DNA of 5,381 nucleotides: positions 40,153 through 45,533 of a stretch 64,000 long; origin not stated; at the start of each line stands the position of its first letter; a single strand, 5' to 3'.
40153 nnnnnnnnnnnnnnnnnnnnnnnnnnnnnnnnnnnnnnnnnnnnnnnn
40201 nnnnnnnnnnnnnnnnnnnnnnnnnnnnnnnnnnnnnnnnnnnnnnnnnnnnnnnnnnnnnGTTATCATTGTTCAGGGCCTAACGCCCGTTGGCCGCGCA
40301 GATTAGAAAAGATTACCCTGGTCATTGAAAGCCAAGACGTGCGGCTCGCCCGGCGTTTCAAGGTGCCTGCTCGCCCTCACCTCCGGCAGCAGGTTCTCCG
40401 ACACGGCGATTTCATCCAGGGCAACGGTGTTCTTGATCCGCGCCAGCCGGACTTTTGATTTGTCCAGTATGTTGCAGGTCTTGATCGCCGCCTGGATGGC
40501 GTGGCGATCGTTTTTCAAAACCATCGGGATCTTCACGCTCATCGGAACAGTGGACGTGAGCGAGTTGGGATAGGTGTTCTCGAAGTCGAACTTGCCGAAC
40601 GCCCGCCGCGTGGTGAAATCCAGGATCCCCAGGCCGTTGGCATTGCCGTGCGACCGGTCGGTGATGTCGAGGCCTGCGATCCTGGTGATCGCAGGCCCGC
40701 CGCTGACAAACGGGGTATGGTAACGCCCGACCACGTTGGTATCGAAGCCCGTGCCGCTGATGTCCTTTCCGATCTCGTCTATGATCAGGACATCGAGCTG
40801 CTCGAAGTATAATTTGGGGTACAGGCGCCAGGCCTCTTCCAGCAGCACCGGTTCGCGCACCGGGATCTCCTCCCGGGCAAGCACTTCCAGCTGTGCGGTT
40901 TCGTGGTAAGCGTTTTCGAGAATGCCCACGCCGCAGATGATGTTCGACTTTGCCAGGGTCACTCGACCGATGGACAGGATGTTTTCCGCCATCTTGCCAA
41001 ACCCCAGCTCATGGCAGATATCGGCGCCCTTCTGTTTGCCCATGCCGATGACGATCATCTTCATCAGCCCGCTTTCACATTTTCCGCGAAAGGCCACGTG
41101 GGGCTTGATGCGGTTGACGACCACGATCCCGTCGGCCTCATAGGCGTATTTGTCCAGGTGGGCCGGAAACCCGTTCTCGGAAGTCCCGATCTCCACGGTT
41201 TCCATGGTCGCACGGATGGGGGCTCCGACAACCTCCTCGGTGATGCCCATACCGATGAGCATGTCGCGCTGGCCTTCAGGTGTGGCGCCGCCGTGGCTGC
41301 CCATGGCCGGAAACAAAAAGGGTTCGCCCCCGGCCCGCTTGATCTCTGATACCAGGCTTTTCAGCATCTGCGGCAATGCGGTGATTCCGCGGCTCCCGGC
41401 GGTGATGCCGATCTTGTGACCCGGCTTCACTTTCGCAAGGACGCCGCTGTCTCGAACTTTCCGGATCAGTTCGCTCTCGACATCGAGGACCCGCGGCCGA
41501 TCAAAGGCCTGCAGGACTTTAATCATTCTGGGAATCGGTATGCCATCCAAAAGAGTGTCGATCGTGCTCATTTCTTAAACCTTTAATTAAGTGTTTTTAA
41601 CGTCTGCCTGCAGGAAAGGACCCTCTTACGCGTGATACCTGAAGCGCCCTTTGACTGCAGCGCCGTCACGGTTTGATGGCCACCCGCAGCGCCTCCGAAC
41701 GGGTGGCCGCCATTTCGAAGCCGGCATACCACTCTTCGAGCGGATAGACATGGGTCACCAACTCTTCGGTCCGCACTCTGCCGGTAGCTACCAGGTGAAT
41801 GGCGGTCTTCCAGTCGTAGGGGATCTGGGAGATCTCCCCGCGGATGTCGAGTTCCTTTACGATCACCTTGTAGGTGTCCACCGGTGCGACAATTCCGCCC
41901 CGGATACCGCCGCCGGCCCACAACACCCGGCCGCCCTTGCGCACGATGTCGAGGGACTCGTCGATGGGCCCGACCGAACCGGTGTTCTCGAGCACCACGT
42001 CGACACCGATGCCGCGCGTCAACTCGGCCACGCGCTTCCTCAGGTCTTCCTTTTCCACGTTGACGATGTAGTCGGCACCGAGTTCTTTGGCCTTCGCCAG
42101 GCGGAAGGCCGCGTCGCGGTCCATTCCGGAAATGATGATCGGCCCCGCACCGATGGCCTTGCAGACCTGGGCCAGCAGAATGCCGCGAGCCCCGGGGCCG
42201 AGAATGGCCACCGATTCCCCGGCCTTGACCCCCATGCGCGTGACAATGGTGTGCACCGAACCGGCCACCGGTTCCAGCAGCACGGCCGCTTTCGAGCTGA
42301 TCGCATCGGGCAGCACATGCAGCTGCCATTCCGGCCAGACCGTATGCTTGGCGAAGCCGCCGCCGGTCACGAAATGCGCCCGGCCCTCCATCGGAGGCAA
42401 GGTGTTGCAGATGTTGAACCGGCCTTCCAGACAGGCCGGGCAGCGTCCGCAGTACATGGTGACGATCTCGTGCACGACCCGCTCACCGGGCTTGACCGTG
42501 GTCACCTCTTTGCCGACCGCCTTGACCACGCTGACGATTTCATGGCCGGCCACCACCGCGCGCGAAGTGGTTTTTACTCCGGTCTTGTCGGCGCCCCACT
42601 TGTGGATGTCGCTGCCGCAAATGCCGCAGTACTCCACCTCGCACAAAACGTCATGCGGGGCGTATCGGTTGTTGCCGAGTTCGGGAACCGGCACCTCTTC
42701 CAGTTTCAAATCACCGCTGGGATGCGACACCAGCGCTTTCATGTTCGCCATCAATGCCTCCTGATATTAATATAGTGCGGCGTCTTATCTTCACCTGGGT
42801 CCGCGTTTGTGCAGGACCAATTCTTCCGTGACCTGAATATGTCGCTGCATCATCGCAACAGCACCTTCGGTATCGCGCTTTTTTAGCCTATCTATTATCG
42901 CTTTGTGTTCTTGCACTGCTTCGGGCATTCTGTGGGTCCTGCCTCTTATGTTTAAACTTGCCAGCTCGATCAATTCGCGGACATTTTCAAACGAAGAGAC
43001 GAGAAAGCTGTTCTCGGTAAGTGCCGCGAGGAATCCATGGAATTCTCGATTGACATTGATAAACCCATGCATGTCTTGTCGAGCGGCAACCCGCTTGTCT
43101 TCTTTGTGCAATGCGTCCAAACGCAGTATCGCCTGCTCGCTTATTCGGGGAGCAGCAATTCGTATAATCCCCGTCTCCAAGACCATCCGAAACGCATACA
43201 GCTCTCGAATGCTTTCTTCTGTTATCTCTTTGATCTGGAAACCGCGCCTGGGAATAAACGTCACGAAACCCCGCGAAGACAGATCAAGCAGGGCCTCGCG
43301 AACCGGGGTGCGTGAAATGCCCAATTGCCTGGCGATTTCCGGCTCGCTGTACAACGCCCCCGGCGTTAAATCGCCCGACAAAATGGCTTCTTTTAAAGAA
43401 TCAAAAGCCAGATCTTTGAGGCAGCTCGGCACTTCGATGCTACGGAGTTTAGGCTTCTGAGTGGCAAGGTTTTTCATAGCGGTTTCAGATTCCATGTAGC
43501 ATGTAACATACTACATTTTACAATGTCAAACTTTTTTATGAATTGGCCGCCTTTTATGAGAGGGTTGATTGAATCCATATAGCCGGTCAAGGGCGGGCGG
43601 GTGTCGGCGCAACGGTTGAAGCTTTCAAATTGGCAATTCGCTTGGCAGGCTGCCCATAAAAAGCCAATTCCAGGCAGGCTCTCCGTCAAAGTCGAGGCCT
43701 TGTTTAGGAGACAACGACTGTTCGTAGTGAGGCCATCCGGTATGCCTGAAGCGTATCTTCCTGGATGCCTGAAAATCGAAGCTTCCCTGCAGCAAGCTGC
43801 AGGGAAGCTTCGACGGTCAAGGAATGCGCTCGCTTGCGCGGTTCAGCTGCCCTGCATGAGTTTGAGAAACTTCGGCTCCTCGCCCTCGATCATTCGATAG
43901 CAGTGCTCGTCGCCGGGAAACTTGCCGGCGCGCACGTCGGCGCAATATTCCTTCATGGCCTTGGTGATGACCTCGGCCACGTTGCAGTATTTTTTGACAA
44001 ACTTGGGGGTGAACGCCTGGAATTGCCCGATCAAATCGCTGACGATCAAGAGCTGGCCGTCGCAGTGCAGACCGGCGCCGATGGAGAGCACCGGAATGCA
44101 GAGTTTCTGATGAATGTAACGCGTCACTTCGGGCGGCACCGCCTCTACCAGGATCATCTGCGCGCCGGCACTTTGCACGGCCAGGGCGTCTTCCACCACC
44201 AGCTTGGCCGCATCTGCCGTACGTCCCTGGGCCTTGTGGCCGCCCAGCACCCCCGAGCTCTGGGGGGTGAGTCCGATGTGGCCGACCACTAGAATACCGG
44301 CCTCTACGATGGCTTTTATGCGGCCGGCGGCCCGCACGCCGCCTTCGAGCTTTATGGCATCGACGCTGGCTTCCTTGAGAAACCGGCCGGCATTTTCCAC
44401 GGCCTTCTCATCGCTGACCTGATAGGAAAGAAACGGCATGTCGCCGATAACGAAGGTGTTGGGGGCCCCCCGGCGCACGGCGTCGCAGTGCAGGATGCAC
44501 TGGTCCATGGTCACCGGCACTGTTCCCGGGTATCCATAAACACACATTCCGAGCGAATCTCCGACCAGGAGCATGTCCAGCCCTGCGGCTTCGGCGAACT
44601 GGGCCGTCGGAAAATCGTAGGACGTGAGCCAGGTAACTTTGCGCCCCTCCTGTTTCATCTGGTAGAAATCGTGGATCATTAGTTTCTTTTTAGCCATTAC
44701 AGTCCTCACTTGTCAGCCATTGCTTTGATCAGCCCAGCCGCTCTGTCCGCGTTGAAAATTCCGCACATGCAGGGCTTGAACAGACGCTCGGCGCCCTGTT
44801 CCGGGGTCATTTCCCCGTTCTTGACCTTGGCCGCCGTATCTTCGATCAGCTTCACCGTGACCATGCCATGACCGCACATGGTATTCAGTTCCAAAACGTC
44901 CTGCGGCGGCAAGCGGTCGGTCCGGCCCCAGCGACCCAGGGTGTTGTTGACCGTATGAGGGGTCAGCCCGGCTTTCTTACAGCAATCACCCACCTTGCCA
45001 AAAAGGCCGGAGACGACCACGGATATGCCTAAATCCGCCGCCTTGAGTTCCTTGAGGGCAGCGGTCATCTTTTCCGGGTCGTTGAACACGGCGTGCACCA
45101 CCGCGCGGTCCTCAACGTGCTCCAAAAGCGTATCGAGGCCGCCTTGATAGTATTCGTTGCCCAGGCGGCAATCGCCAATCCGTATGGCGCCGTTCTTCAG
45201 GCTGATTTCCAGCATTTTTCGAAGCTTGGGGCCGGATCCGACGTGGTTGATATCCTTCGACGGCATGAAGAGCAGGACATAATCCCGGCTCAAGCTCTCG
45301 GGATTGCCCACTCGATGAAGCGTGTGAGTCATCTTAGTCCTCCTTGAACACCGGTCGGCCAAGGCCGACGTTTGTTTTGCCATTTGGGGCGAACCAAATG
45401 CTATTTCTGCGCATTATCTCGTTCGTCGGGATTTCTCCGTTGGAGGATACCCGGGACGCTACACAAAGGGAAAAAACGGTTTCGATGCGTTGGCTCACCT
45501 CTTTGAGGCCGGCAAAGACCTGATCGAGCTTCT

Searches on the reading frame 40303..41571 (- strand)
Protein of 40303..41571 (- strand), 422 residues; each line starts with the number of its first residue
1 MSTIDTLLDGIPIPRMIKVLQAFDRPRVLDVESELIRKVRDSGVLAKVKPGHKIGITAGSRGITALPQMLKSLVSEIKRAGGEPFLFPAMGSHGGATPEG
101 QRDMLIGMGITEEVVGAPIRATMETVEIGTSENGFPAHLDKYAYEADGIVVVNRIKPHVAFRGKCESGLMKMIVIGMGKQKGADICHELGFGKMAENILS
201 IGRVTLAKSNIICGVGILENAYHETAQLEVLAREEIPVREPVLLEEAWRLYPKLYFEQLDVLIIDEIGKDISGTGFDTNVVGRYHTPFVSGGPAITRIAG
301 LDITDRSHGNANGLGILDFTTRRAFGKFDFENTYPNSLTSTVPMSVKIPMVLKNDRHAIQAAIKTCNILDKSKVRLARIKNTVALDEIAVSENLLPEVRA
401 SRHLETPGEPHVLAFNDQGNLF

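Call 20: search_protein_families(library=pfam, proteins=[window:40303-41571:-])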
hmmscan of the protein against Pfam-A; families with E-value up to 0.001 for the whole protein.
window:40303-41571:- (422 aa): 2 families
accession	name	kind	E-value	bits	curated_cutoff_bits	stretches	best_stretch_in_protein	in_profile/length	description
PF09861.14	Lar_N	-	8.7e-08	32.1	23.3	1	64-188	68-193/204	Lactate racemase N-terminal domain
PF04015.17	DUF362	-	7.8e-05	23.2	24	1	59-219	12-169/200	Domain of unknown function (DUF362)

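Call 65: search_protein_families(library=ncbifam, max_evalue=1e-8, proteins=[window:40303-41571:-])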
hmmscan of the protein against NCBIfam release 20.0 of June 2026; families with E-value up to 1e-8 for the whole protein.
window:40303-41571:- (422 aa): 1 family
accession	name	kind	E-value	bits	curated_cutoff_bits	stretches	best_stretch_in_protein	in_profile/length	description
NF052515.1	NPN_iso_grp_22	equivalog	4.9e-160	532.7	400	1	13-399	1-390/392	nickel pincer cofactor-dependent isomerase, group 22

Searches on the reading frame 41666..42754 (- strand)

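Call 20: search_protein_families(library=pfam, proteins=[window:41666-42754:-])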
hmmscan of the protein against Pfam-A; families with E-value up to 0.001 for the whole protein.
window:41666-42754:- (362 aa): 4 families
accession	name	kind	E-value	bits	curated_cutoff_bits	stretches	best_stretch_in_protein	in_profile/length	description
PF00107.32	ADH_zinc_N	-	4.9e-24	85.2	31.8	1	191-323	3-128/129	Zinc-binding dehydrogenase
PF08240.17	ADH_N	-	1.2e-21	77.4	23.5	1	33-150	2-104/104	Alcohol dehydrogenase GroES-like domain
PF13602.12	ADH_zinc_N_2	-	3.5e-07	31.6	27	1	225-344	1-118/134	Zinc-binding dehydrogenase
PF16912.11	Glu_dehyd_C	-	3.9e-05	23.7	34.9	1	157-349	4-201/211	Glucose dehydrogenase C-terminus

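Call 65: search_protein_families(library=ncbifam, max_evalue=1e-8, proteins=[window:41666-42754:-])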
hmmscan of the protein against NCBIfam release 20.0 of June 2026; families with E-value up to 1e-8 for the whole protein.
window:41666-42754:- (362 aa): 21 families
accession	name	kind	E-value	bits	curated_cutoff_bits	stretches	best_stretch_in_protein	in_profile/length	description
TIGR00692.1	tdh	equivalog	1e-57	195.7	458.35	1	16-349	11-328/340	L-threonine 3-dehydrogenase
NF003808.0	PRK05396.1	equivalog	5e-57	193.3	380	1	5-351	1-330/341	L-threonine 3-dehydrogenase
NF041097.1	keto_inos_dh_IolM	equivalog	2.1e-50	171.5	450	1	14-356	38-384/389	scyllo-inosose 3-dehydrogenase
NF007375.0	PRK09880.1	equivalog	1.4e-37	129.3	469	1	30-360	24-341/344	L-idonate 5-dehydrogenase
TIGR03366.1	HpnZ_proposed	hypoth_equivalog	1.1e-33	116.7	328.1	1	32-341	4-314/315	putative phosphonate catabolism associated alcohol dehydrogenase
NF010344.0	PRK13771.1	subfamily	1.2e-33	116.5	349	1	5-361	1-332/334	putative alcohol dehydrogenase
NF007489.0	PRK10083.1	equivalog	3.1e-33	115.1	376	1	8-349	4-323/339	Zn-dependent oxidoreductase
TIGR03989.1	Rxyl_3153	subfamily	1.4e-30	106.8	440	1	30-347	23-356/370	NDMA-dependent alcohol dehydrogenase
NF006940.0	PRK09422.1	equivalog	2.8e-29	102.2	344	1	31-329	22-305/338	alcohol dehydrogenase AdhP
NF007642.0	PRK10309.1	equivalog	5.5e-29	101.5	550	1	5-342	1-326/347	galactitol-1-phosphate 5-dehydrogenase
NF041172.1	AcrlCoa_red_Thmprot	equivalog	1.3e-28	99.9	500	1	5-361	1-333/334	acryloyl-CoA reductase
TIGR03451.1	mycoS_dep_FDH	equivalog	1.9e-25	89.4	512.9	1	15-280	13-275/358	S-(hydroxymethyl)mycothiol dehydrogenase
NF047908.1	AldhRedAhr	equivalog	8.5e-24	84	470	1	26-328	21-304/335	NADPH-dependent aldehyde reductase Ahr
TIGR02818.1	adh_III_F_hyde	equivalog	3.1e-21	75.8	543.95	1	14-348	12-355/368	S-(hydroxymethyl)glutathione dehydrogenase/class III alcohol dehydrogenase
TIGR03201.1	dearomat_had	equivalog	6.1e-20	71.6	338.65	1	15-350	10-337/349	6-hydroxycyclohex-1-ene-1-carbonyl-CoA dehydrogenase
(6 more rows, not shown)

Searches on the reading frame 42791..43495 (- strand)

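Call 20: search_protein_families(library=pfam, proteins=[window:42791-43495:-])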
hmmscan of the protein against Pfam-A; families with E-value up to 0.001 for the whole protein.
window:42791-43495:- (234 aa): 2 families
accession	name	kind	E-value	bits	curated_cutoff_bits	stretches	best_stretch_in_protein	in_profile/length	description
PF07729.17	FCD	-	9.4e-26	91.1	24.3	1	98-221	1-124/125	FCD domain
PF00392.27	GntR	-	6.7e-15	54.9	27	1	30-88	5-64/64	Bacterial regulatory proteins, gntR family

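Call 74: search_protein_families(library=ncbifam, max_evalue=0.000001, proteins=[window:42791-43495:-])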
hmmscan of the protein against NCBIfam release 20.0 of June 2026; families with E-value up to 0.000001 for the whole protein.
window:42791-43495:- (234 aa): 9 families
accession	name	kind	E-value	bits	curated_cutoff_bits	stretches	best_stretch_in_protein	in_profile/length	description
TIGR03338.1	phnR_burk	equivalog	2.8e-31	108.8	271.5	1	25-222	11-208/212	phosphonate utilization associated transcriptional regulator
NF008504.0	PRK11414.1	equivalog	3.1e-20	72.9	225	1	33-221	19-209/221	GntR family transcriptional regulator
NF003011.0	PRK03837.1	subfamily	3.9e-20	72.5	260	1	92-226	100-232/241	transcriptional regulator NanR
NF007741.0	PRK10421.1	equivalog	1.1e-10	41.3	311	0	23-85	5-66/262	transcriptional regulator LldR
NF008576.0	PRK11534.1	equivalog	1.6e-10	41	218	1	30-220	12-210/225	DNA-binding transcriptional regulator CsiR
NF007588.0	PRK10225.1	equivalog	1.4e-09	37.6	442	1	36-223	20-227/257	Uxu operon transcriptional regulator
NF007001.0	PRK09464.1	equivalog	1.2e-08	34.9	330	0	26-230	11-235/254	pyruvate dehydrogenase complex transcriptional repressor PdhR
NF052282.1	PLP_TF_PdxR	equivalog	6.1e-08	32.1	320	1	32-97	8-74/448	MocR-like pyridoxine biosynthesis transcription factor PdxR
NF008571.0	PRK11523.1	equivalog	6.9e-08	32.2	396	0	33-229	16-227/258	transcriptional regulator ExuR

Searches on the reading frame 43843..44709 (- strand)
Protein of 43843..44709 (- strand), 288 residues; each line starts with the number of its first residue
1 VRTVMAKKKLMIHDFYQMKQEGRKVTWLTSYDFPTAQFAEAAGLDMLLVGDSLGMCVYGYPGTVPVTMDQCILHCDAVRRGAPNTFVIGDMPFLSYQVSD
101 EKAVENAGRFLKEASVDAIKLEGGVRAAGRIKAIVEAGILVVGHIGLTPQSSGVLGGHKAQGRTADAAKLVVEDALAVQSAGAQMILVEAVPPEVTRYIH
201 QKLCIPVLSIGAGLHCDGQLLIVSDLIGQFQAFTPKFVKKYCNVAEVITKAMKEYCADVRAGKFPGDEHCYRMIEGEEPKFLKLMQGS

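Call 20: search_protein_families(library=pfam, proteins=[window:43843-44709:-])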
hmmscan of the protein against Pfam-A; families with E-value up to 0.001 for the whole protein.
window:43843-44709:- (288 aa): 1 family
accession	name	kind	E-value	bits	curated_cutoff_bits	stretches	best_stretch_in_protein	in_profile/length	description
PF02548.21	Pantoate_transf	-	1.2e-103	346.5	28.7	1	10-266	2-258/259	Ketopantoate hydroxymethyltransferase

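Call 65: search_protein_families(library=ncbifam, max_evalue=1e-8, proteins=[window:43843-44709:-])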
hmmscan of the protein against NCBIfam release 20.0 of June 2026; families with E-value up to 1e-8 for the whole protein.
window:43843-44709:- (288 aa): 2 families
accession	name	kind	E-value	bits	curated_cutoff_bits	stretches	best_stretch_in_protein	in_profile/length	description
NF001452.0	PRK00311.1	subfamily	7.5e-103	343.5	272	1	7-271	2-266/267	3-methyl-2-oxobutanoate hydroxymethyltransferase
TIGR00222.1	panB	equivalog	2.7e-93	312.3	207.55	1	13-271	6-263/264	3-methyl-2-oxobutanoate hydroxymethyltransferase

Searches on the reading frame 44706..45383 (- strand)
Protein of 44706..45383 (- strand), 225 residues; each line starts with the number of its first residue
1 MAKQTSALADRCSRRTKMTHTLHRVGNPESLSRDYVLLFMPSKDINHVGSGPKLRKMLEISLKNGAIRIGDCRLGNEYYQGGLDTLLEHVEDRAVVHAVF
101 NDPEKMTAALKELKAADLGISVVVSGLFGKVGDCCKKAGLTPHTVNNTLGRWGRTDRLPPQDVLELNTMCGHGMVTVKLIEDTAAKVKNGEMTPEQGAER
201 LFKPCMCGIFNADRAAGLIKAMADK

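Call 8: search_protein_families(library=pfam, proteins=[window:44706-45383:-])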
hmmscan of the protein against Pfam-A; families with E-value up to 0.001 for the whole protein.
window:44706-45383:- (225 aa): 0 families

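Call 50: search_protein_families(library=ncbifam, max_evalue=0.00001, proteins=[window:44706-45383:-])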
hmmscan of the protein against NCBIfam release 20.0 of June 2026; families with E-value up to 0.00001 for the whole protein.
window:44706-45383:- (225 aa): 0 families

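Call 66: search_solved_structures(query=window:44706-45383:-, max_evalue=1)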
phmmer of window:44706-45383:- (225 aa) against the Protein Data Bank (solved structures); distinct sequences matched with E-value up to 1: 2.
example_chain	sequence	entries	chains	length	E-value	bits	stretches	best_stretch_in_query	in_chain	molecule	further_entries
9rhz_A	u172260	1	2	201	0.64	12.6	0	99-133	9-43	ALPHAREP bE5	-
2cb1_A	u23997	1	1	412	0.94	12.1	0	102-153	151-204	O-ACETYL HOMOSERINE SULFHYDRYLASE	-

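Call 88: predict_structure(protein=window:44706-45332:-)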
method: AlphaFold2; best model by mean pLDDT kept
length: 208 residues; sequences in the alignment: 1
mean_pLDDT: 52.4   pTM: 0.47
mean pLDDT of the five models: 52.4, 45.7, 43.7, 38.9, 38.7
residues with pLDDT >= 90: 1; 70-90: 47; 50-70: 60; < 50: 100
segments of 3 or more residues with pLDDT < 50: 1-17, 23-33, 53-69, 72-76, 109-112, 124-159, 185-194
pLDDT, mean of each block of 10 residues (from residue 1): 23 43 38 60 76 42 45 51 75 80 52 63 45 28 32 36 71 81 48 51 64
secondary structure, 60 per line:
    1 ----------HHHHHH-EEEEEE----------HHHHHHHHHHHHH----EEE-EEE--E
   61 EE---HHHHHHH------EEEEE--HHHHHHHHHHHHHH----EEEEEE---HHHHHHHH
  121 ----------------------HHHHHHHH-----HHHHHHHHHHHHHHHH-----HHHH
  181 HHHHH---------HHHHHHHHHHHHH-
elements in order: H11-16 E18-23 H34-46 E51-53 E55-57 E60-62 H66-72 E79-83 H86-99 E104-109 H113-120 H143-150 H156-171 H177-185 H195-207
